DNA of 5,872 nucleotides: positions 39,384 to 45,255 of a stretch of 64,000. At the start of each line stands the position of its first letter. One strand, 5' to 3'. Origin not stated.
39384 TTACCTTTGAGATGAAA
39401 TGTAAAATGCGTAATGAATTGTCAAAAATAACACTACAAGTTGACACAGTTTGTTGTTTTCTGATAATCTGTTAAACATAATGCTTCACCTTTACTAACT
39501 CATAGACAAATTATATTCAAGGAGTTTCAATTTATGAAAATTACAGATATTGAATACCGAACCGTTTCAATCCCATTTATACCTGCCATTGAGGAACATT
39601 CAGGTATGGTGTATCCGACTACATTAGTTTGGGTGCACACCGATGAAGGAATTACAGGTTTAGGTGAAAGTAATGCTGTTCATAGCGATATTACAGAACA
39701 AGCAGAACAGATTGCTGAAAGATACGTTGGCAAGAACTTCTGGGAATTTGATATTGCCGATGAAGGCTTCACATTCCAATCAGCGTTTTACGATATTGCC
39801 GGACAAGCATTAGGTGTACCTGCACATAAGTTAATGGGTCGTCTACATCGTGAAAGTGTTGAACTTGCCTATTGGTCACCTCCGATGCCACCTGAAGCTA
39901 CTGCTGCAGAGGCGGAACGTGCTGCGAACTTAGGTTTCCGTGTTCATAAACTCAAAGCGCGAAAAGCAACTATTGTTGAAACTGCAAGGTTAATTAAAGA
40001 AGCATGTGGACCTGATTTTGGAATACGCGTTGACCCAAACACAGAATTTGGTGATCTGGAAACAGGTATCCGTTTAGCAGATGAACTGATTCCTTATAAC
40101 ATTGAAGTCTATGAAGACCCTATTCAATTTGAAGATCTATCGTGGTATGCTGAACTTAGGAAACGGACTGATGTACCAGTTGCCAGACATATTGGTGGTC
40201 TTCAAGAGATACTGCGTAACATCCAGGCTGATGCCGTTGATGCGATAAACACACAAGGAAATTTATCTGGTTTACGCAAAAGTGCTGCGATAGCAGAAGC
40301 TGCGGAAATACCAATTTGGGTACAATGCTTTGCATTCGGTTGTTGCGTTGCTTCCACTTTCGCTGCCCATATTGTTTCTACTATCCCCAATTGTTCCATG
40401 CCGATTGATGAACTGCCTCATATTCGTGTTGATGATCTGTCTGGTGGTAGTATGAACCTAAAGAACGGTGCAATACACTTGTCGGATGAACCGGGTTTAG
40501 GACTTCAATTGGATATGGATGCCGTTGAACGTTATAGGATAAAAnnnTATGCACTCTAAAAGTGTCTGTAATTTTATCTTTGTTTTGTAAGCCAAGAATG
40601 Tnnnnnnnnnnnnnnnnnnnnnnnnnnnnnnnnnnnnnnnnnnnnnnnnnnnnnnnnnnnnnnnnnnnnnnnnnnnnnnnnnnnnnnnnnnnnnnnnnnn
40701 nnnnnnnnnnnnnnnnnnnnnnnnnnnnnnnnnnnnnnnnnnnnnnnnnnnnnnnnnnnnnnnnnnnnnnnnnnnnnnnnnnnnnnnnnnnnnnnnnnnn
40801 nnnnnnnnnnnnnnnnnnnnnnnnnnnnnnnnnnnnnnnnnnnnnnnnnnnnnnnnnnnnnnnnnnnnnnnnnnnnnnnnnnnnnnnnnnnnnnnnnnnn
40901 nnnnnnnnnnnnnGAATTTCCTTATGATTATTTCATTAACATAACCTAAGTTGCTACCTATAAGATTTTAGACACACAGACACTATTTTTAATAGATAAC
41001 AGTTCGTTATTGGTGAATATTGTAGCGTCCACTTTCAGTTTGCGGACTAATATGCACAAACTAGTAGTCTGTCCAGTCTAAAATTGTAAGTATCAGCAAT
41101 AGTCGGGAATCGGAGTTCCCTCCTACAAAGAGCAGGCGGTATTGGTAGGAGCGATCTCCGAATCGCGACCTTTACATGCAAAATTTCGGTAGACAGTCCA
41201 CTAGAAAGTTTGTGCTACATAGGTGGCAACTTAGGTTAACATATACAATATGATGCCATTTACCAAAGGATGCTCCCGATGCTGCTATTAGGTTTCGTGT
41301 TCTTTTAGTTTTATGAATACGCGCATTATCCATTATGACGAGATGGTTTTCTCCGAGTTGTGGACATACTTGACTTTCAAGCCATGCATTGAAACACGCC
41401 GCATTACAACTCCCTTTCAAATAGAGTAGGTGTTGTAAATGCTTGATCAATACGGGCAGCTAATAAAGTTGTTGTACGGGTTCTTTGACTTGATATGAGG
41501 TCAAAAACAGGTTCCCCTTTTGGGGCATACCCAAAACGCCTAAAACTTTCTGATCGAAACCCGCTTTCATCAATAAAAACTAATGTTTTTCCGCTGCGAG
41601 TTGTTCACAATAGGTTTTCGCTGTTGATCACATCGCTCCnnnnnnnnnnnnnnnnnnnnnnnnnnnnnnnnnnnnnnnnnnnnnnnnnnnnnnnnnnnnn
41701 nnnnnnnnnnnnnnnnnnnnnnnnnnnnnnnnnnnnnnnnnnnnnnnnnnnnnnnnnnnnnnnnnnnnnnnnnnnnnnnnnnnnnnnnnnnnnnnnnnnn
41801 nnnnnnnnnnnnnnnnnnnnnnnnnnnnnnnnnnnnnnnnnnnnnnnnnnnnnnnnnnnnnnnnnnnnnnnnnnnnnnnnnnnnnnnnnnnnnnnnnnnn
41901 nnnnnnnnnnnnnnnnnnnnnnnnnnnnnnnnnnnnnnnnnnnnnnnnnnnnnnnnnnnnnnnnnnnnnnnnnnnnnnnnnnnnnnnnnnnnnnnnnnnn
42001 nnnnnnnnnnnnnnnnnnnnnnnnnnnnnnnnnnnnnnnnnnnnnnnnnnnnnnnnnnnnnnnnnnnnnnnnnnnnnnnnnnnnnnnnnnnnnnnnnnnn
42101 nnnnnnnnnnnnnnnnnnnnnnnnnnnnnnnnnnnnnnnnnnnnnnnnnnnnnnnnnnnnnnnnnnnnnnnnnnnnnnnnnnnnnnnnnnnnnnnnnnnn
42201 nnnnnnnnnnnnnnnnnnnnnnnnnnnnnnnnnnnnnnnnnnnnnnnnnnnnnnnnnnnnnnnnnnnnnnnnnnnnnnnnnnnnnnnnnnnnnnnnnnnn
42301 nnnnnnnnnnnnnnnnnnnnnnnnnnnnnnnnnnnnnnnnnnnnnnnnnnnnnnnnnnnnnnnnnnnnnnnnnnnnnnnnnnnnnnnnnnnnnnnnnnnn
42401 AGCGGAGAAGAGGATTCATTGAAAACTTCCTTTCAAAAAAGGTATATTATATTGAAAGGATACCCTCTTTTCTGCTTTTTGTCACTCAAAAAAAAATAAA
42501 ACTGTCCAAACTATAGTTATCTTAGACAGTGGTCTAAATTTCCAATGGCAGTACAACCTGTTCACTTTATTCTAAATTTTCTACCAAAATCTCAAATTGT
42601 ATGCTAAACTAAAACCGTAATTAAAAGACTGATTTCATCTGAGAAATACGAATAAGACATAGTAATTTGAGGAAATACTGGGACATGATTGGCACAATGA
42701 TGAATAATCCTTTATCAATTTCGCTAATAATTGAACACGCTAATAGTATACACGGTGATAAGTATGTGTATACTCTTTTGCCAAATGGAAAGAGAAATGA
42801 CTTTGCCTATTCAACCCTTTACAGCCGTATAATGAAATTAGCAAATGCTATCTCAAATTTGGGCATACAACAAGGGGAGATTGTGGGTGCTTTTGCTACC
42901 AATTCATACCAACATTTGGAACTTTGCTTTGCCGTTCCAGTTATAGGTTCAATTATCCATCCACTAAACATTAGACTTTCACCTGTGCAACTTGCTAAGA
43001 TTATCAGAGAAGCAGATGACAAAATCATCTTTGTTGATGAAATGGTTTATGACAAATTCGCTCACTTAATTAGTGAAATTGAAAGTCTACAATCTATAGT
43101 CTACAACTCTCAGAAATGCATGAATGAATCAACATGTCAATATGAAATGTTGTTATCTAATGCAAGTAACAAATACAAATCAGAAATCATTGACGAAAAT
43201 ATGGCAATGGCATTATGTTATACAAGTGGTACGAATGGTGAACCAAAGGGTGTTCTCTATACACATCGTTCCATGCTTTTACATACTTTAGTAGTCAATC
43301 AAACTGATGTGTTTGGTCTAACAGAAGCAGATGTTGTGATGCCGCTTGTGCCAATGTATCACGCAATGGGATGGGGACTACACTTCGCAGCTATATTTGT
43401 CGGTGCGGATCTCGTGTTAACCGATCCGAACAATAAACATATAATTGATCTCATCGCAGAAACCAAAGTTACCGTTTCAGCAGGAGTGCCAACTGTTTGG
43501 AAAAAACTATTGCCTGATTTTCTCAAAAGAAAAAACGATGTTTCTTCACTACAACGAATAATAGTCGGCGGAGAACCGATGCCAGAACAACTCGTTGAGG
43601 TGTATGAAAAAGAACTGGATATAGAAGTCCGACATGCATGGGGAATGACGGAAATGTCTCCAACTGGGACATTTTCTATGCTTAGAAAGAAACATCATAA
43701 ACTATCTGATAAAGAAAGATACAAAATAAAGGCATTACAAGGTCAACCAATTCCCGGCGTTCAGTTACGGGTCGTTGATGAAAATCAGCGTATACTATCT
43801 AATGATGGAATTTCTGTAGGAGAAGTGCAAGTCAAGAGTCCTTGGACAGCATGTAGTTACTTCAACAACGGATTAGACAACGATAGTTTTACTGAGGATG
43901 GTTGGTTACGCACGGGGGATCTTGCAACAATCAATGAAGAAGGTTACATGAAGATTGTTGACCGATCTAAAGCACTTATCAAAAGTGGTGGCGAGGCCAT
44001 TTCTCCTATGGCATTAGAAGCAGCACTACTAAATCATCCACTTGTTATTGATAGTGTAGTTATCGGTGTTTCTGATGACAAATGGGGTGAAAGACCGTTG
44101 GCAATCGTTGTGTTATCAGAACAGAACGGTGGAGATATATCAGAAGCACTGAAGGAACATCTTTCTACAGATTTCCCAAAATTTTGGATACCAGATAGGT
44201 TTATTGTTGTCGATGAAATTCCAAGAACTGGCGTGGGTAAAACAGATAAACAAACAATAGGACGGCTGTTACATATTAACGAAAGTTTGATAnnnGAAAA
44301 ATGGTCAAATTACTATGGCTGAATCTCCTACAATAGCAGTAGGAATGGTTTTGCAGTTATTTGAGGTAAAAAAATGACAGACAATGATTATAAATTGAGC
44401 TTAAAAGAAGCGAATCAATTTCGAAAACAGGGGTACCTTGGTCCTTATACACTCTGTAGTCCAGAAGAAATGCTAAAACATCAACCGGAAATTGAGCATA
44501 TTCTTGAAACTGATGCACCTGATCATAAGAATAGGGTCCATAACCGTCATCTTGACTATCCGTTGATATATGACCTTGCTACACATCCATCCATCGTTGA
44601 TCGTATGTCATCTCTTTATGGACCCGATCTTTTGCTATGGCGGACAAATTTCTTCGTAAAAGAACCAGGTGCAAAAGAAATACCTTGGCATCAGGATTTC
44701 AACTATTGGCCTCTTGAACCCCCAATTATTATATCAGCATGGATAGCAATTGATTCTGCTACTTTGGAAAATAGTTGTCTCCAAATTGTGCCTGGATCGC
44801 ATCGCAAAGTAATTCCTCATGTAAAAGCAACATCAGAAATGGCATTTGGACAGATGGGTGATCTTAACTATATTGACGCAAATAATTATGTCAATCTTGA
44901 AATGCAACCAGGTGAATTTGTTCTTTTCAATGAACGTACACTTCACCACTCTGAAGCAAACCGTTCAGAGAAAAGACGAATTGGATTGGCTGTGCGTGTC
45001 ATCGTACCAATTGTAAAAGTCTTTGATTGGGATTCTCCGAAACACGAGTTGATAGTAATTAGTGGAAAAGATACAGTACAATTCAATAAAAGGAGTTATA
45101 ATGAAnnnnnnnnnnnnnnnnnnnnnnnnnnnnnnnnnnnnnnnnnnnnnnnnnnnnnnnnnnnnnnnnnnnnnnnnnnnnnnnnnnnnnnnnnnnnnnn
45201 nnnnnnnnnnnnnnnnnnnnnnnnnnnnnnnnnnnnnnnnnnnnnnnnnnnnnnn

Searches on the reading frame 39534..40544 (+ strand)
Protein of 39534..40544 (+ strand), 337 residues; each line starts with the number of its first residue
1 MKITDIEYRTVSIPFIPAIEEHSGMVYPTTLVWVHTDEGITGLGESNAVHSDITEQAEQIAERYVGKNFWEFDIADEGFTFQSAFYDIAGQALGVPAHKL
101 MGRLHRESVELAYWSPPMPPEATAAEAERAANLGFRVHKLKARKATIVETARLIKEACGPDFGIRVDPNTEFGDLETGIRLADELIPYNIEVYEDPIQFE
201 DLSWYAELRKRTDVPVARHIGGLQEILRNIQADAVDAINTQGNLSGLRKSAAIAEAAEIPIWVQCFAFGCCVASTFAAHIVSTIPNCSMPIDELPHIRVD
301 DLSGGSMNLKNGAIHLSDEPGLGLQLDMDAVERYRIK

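Call 11: search_protein_families(library=pfam, proteins=[window:39534-40544:+], max_evalue=0.001)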
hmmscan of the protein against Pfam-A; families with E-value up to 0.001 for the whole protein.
window:39534-40544:+ (337 aa): 1 family
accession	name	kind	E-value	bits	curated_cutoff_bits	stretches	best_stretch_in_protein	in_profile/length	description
PF13378.12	MR_MLE_C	-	7.6e-35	121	29.4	1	123-330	2-219/219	Enolase C-terminal domain-like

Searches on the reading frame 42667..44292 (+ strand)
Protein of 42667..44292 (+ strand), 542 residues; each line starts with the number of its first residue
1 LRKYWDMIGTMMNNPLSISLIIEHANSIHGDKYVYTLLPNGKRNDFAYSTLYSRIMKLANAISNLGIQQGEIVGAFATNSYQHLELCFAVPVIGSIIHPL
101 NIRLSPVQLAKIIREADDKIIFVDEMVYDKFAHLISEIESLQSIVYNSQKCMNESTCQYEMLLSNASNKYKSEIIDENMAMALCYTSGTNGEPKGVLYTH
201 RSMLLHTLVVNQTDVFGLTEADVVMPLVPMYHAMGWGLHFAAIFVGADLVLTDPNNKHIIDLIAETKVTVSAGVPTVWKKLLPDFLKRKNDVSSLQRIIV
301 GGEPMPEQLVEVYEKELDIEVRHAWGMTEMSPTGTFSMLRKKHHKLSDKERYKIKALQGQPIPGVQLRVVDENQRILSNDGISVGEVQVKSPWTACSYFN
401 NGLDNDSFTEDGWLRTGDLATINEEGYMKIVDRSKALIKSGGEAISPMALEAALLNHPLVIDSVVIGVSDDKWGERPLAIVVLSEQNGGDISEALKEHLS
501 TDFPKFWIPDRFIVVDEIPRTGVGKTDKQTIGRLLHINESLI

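Call 11: search_protein_families(library=pfam, proteins=[window:42667-44292:+], max_evalue=0.001)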
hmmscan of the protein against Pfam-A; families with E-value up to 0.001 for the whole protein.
window:42667-44292:+ (542 aa): 2 families
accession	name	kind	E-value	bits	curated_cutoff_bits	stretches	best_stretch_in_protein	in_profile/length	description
PF00501.34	AMP-binding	-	1.7e-69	235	29.9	1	29-399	8-384/384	AMP-binding enzyme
PF13193.12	AMP-binding_C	-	2.2e-18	67.4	24.5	1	450-525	2-76/76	AMP-binding enzyme C-terminal domain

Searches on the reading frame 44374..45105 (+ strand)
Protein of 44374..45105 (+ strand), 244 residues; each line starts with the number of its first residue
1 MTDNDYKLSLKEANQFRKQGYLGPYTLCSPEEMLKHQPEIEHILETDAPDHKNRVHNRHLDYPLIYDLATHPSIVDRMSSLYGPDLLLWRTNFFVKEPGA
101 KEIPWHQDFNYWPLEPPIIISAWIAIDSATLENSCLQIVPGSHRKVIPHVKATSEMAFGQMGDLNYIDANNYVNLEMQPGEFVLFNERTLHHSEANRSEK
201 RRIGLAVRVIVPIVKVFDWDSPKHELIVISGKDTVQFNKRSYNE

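Call 59: search_protein_families(library=pfam, proteins=[window:44374-45105:+], max_evalue=0.001)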
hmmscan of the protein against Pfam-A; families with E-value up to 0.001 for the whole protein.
window:44374-45105:+ (244 aa): 1 family
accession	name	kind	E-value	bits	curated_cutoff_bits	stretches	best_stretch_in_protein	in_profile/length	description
PF05721.19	PhyH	-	5.5e-34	118.8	22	1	16-203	1-212/213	Phytanoyl-CoA dioxygenase (PhyH)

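Call 79: search_protein_families(library=ncbifam, proteins=[window:44374-45105:+], max_evalue=0.00001)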
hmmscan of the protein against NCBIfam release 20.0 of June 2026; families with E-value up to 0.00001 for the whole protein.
window:44374-45105:+ (244 aa): 3 families
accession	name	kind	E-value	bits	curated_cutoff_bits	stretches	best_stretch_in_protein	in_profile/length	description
TIGR01762.1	chlorin-enz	subfamily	4.5e-36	124.7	226.3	2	6-146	1-160/288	chlorinating enzyme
NF052437.1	MPhHdxlPhnYGIM8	equivalog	1.5e-10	41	500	1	65-205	76-209/260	methylphosphonate hydroxylase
TIGR02408.1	ectoine_ThpD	equivalog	2.8e-09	36.7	336.5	1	7-155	16-181/277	ectoine hydroxylase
